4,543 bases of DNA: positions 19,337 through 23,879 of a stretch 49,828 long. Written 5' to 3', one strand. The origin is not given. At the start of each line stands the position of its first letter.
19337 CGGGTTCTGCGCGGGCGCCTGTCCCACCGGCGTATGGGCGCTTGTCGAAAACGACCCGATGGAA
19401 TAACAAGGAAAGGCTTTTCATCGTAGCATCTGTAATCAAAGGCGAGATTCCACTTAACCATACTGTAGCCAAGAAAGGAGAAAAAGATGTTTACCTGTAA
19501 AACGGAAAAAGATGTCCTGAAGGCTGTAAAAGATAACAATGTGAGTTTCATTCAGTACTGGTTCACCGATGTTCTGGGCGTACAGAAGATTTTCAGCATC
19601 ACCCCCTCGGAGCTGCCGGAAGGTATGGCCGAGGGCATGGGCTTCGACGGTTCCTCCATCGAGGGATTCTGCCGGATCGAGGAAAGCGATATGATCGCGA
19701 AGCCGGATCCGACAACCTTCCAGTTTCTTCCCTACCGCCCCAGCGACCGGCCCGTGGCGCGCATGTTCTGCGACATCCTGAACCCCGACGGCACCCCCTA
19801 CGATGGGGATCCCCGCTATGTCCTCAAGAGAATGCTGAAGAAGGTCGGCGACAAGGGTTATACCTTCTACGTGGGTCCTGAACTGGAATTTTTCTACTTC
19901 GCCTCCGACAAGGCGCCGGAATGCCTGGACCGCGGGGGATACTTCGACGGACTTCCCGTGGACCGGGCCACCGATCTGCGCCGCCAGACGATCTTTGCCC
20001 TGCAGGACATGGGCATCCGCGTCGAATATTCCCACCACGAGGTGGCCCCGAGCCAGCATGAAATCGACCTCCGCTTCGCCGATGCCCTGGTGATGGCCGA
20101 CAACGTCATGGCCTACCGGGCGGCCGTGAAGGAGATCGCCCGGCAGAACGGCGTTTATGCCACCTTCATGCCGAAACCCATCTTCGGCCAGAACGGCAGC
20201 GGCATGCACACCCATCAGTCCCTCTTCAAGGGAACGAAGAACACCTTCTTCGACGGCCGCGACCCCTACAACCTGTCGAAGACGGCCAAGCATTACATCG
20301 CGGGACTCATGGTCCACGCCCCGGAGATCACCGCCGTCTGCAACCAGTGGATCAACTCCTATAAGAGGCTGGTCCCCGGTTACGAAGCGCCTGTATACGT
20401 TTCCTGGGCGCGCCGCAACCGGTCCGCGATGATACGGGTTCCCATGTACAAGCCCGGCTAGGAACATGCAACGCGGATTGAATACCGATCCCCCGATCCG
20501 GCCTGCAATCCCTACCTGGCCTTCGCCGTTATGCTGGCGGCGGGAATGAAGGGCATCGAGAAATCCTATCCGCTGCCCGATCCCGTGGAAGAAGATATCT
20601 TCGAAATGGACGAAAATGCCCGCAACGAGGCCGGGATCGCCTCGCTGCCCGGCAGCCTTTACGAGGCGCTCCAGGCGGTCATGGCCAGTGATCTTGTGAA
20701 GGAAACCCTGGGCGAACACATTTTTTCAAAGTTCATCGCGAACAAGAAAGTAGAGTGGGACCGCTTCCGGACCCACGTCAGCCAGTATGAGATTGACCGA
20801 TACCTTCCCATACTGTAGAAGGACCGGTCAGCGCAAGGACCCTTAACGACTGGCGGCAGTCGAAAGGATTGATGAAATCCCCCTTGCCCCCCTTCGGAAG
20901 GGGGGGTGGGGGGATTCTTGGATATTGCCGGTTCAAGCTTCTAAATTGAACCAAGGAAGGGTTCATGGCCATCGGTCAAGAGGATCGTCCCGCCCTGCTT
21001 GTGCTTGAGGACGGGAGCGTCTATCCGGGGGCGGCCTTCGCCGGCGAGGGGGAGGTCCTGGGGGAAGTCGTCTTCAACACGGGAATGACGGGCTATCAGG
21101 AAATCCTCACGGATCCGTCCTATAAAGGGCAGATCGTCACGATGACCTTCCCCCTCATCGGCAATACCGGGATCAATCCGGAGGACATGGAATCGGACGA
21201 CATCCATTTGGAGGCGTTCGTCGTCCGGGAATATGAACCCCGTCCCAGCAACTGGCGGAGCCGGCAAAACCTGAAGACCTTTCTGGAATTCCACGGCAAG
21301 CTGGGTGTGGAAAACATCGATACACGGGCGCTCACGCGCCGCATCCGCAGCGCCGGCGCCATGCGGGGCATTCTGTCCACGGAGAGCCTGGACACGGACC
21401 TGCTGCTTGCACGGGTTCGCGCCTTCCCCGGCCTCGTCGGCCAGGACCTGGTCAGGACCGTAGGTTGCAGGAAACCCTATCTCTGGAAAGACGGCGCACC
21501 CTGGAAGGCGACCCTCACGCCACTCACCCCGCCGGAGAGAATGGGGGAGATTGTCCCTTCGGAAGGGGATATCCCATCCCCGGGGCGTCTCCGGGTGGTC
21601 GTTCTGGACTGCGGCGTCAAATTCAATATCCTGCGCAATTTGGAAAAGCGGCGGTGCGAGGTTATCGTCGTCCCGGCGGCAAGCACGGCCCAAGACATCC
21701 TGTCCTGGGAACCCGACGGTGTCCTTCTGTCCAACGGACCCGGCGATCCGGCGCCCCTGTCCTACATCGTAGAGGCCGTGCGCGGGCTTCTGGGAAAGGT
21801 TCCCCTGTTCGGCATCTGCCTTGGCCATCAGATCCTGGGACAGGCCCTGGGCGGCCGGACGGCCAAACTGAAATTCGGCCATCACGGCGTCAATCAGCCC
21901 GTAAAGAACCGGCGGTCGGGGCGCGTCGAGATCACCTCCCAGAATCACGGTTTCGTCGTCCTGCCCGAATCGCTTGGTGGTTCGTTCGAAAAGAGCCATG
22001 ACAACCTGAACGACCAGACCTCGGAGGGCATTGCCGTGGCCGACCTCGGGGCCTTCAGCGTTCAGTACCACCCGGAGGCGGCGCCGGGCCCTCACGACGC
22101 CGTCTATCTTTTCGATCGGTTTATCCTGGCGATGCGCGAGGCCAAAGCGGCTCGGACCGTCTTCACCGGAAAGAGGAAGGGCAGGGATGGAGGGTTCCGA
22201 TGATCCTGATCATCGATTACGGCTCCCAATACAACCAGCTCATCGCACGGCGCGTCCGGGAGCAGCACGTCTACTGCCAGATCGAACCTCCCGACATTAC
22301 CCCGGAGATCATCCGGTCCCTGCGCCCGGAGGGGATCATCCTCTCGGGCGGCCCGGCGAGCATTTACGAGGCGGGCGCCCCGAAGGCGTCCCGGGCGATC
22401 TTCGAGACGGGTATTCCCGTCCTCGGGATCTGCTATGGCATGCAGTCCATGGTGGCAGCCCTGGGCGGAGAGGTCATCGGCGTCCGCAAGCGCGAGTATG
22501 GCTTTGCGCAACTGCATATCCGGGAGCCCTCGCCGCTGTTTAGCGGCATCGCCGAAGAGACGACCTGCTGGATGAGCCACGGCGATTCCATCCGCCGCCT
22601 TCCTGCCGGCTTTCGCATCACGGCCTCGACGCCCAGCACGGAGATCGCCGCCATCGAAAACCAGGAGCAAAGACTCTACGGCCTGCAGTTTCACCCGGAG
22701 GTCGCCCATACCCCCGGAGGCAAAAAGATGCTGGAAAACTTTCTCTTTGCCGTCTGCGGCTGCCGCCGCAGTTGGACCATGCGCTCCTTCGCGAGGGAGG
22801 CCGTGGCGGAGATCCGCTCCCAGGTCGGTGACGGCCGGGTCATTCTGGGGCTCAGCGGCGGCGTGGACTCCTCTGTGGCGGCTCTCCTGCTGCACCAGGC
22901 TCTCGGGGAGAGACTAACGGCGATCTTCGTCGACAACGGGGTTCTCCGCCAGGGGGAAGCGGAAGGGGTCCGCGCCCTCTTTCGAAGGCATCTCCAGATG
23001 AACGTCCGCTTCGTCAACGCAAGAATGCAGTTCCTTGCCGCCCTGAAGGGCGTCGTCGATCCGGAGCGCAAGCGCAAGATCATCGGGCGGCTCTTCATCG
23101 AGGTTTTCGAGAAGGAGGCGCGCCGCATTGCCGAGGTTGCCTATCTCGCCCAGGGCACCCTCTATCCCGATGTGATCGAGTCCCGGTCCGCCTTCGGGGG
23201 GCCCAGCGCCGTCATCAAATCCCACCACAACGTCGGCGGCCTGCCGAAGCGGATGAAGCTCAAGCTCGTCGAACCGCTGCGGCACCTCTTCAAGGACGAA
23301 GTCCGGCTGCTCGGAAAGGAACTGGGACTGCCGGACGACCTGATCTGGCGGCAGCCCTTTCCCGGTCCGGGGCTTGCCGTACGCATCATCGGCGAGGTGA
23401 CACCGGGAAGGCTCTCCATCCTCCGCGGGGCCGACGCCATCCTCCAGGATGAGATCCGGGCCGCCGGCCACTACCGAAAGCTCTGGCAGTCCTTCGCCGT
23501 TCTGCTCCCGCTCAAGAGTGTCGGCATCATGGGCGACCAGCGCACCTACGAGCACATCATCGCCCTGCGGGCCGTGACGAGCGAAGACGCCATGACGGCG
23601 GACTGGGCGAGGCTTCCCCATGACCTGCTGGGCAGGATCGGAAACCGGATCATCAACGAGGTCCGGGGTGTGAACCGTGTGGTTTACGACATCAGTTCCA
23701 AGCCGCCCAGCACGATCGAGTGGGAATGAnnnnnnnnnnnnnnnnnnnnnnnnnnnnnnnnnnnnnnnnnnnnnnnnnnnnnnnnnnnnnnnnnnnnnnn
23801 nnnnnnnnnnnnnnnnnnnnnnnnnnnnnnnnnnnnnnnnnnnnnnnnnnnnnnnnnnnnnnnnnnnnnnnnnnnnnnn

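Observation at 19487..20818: In-frame amber codon (20459-20461) in an otherwise intact glutamine synthetase gene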

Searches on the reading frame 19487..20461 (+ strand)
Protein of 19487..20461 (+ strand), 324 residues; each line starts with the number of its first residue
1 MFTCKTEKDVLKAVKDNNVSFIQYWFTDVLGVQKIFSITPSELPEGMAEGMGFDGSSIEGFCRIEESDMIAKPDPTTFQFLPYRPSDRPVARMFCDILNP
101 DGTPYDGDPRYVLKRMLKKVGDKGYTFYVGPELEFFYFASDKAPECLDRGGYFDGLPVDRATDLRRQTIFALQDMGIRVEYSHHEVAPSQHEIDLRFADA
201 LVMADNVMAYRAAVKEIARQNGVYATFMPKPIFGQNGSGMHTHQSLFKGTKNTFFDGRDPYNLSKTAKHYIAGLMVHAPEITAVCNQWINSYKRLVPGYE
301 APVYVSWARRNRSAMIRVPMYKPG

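Call 8: search_protein_families(library=pfam, proteins=[window:19487-20458:+])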
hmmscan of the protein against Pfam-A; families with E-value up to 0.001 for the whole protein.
window:19487-20458:+ (324 aa): 2 families
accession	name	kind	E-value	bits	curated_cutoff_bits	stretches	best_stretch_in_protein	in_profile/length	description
PF00120.29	Gln-synt_C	-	3.1e-87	293.3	24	1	107-322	2-232/344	Glutamine synthetase, catalytic domain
PF03951.24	Gln-synt_N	-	6.5e-28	96.6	33.4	1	18-100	1-82/82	Glutamine synthetase, beta-Grasp domain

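Call 11: find_encoding_contigs(protein=window:19487-20461:+, flank=10000, max_places=10)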
Protein window:19487-20461:+ (324 aa): no gene with exactly this product is on record in the collection.

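Call 12: list_cluster_members(proteins=[window:19487-20458:+, window:20531-20815:+])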
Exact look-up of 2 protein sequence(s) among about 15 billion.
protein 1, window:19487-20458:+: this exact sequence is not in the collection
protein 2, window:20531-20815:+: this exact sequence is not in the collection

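Call 13: find_related_loci(query=window:19487-20458:+, collection=genome_contigs, flank=10000)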
Query window:19487-20458:+ (324 aa) in genome_contigs; peptide patterns used: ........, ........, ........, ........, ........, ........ (x = any residue, [..] = any of these).
600 stretches matched a pattern (row limit reached: there are more); 596 encode a relative of the query (tblastn E <= 1e-3); the best 80 are kept; 80 distinct loci.
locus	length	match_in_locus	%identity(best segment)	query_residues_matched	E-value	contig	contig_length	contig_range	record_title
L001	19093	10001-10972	84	1-324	0e+0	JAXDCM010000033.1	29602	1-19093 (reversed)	MAG: Syntrophales bacterium isolate POMEDNA-B44 Raw1_k127_31858, whole genome shotgun sequence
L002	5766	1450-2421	85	1-324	0e+0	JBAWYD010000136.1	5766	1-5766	MAG: Deltaproteobacteria bacterium isolate ELA080 MAG080_136, whole genome shotgun sequence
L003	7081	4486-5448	78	4-324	1e-178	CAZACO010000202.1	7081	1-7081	MAG TPA_asm: uncultured Desulfobacteraceae bacterium isolate binchicken_co129_686 genome assembly, contig: NODE_35755_le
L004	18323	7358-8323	77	3-324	2e-177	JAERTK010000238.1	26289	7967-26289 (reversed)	MAG: Desulfobacteraceae bacterium isolate BH30 c_000000006799, whole genome shotgun sequence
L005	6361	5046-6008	76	4-324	1e-176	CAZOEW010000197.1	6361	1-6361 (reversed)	MAG TPA_asm: uncultured Desulfobacterales bacterium isolate SRP319275_co4_240 genome assembly, contig: NODE_9524_length_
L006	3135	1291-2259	75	2-324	5e-179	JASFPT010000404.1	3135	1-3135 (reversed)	MAG: Desulfobacterales bacterium isolate D0819S02metaG_Bin_228 D0819S02metaG_FD_scaffold_9365_c1, whole genome shotgun s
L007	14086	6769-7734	74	3-324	4e-169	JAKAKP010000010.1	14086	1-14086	MAG: Deltaproteobacteria bacterium isolate WY4.bin79 NODE_5401_length_14086_cov_2.221434, whole genome shotgun sequence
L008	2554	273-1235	74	4-324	2e-180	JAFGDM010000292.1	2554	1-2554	MAG: Deltaproteobacteria bacterium isolate Zod_Metabat.1176 k87_11486975, whole genome shotgun sequence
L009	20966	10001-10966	72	3-324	3e-167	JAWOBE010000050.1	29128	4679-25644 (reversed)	MAG: Desulfatiglandaceae bacterium isolate BLK3-3.bin.107 k191_1778417, whole genome shotgun sequence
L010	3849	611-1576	73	3-324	8e-174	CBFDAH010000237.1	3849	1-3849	MAG TPA_asm: uncultured Syntrophobacterales bacterium isolate SRR26215690_maxbin2_23 genome assembly, contig: ERZ2507347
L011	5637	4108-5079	73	1-324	2e-168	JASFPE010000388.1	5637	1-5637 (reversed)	MAG: Desulfobacterales bacterium isolate D0819M20remetaG_Bin_304 D0819M20remetaG_FD_scaffold_2415_c1, whole genome shotg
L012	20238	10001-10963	69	4-324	2e-161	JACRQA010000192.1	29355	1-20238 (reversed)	MAG: Nitrospirae bacterium isolate NC_groundwater_2001_Pr3_S-0.65um_47_4 SR2-18-Sp65_coassembly_scaffold_524439, whole g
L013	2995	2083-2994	74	3-306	2e-167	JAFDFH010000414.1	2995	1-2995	MAG: Deltaproteobacteria bacterium isolate Meg22_02_Bin_128 Meg22_02_Bin_128_scaffold_123592, whole genome shotgun seque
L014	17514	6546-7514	70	2-324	6e-158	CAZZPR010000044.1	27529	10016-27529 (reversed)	MAG TPA_asm: uncultured Desulfobacteraceae bacterium isolate SRP141376_co1_353 genome assembly, contig: NODE_3948_length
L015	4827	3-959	71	6-324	1e-160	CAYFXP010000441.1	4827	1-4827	MAG TPA_asm: uncultured Syntrophobacterales bacterium isolate ERP108616_co1_46 genome assembly, contig: k119_1238268, wh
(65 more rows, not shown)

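Call 40: find_homologous_proteins(query=window:19487-20458:+, max_evalue=1e-100)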
Query window:19487-20458:+ (324 aa): 7971 proteins with E <= 1e-100 among 8000 candidates; the best 120 are listed.
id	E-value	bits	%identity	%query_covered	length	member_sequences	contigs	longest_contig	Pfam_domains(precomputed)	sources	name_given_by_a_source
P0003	1.3e-212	723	94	100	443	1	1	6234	PF03951.25,PF00120.30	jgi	jgi:glutamine synthetase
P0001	1.3e-212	723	94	100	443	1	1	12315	PF03951.25,PF00120.30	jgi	jgi:glutamine synthetase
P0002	2.0e-211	719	93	100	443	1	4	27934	PF03951.25,PF00120.30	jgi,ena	-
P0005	3.1e-199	679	87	100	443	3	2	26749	PF03951.25,PF00120.30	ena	-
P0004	1.8e-198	676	89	100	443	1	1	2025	PF03951.25,PF00120.30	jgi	-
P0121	2.2e-197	673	87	100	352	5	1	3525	PF03951.25,PF00120.30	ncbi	ncbi:MAG: glutamine synthetase family protein, partial [Pseudomonadota bacterium]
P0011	2.4e-196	669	85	100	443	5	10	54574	PF03951.25,PF00120.30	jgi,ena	jgi:glutamine synthetase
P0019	3.2e-196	669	87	100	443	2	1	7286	PF03951.25,PF16952.11,PF00120.30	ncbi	-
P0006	7.1e-196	668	86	100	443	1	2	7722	PF03951.25,PF00120.30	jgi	jgi:glutamine synthetase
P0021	2.9e-195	666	85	100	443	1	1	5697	PF03951.25,PF00120.30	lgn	-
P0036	3.0e-195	666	85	100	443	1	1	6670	PF03951.25,PF00120.30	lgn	-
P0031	3.0e-195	666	85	100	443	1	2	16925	PF03951.25,PF00120.30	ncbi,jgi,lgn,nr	ncbi:MAG: glutamine synthetase [Deltaproteobacteria bacterium]|nr:glutamine synthetase [Deltaproteob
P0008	3.5e-195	666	86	100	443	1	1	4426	PF03951.25,PF00120.30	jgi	jgi:glutamine synthetase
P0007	5.2e-195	665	86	100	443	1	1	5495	PF03951.25,PF00120.30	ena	-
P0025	6.3e-195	665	85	100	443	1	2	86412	PF03951.25,PF00120.30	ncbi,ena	-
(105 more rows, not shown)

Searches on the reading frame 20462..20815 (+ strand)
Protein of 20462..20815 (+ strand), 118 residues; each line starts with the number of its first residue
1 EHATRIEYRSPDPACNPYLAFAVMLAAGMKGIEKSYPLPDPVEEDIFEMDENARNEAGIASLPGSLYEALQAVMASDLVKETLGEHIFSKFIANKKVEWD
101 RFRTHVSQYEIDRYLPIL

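Call 8: search_protein_families(library=pfam, proteins=[window:20462-20815:+])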
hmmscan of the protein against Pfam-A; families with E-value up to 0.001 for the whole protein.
window:20462-20815:+ (118 aa): 1 family
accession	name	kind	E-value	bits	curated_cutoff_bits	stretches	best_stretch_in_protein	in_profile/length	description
PF00120.29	Gln-synt_C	-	2e-38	132.8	24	1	2-114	234-344/344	Glutamine synthetase, catalytic domain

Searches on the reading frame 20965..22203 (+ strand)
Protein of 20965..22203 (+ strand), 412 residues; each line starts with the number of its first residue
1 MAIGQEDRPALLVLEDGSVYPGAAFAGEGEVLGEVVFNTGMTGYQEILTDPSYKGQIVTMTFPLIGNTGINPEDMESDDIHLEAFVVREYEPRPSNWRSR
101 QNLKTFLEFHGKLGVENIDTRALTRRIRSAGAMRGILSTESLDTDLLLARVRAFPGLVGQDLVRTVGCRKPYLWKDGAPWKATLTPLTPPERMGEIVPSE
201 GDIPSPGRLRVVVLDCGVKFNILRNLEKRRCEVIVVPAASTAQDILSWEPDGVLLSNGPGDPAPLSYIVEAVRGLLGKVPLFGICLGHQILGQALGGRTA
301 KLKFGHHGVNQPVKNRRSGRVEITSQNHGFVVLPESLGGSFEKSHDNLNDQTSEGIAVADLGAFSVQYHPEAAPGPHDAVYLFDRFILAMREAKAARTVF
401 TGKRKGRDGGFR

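Call 8: search_protein_families(library=pfam, proteins=[window:20965-22203:+])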
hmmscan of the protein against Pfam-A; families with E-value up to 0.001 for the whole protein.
window:20965-22203:+ (412 aa): 3 families
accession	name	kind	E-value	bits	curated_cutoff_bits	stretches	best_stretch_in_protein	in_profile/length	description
PF00988.28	CPSase_sm_chain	-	7.3e-53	178.1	27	1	12-137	1-126/126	Carbamoyl-phosphate synthase small chain, CPSase domain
PF00117.34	GATase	-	2e-48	165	22.8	1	212-387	1-188/190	Glutamine amidotransferase class-I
PF07722.19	Peptidase_C26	-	0.00014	22.1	20.5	0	278-301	105-128/219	Peptidase C26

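Call 15: find_encoding_contigs(protein=window:20965-22203:+, flank=5000, max_places=10)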
Protein window:20965-22203:+ (412 aa): no gene with exactly this product is on record in the collection.

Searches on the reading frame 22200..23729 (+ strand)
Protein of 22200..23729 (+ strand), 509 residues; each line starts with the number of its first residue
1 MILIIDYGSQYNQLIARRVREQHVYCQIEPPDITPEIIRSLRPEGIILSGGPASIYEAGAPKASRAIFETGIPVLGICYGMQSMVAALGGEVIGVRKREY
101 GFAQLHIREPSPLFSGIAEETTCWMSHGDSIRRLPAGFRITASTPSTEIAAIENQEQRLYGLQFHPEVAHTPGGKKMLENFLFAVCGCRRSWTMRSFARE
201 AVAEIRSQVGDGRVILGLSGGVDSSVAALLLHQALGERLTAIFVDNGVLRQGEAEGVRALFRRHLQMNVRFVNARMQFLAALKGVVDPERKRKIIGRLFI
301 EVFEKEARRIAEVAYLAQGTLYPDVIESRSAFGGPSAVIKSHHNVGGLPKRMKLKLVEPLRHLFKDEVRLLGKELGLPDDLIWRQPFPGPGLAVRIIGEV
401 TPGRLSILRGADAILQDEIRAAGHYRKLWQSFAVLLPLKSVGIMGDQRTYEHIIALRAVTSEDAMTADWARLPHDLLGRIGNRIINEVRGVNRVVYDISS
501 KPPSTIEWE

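Call 8: search_protein_families(library=pfam, proteins=[window:22200-23729:+])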
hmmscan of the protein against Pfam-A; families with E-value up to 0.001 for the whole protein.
window:22200-23729:+ (509 aa): 6 families
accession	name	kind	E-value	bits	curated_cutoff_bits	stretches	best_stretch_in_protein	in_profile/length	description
PF00117.34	GATase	-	1.9e-47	161.8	22.8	1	3-183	1-188/190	Glutamine amidotransferase class-I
PF00958.27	GMP_synt_C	-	2.4e-45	152.9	27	1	417-508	1-92/92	GMP synthase C terminal domain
PF07722.19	Peptidase_C26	-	5.2e-13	49.7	20.5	1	65-167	99-219/219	Peptidase C26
PF02540.23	NAD_synthase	-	6.1e-10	39.1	21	1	209-273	16-80/242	NAD synthase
PF03054.22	tRNA_Me_trans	-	4e-05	23.8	20.6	1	213-246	2-34/202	tRNA methyl transferase HUP domain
PF06508.19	QueC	-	0.00082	19.4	22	0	214-283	2-67/210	Queuosine biosynthesis protein QueC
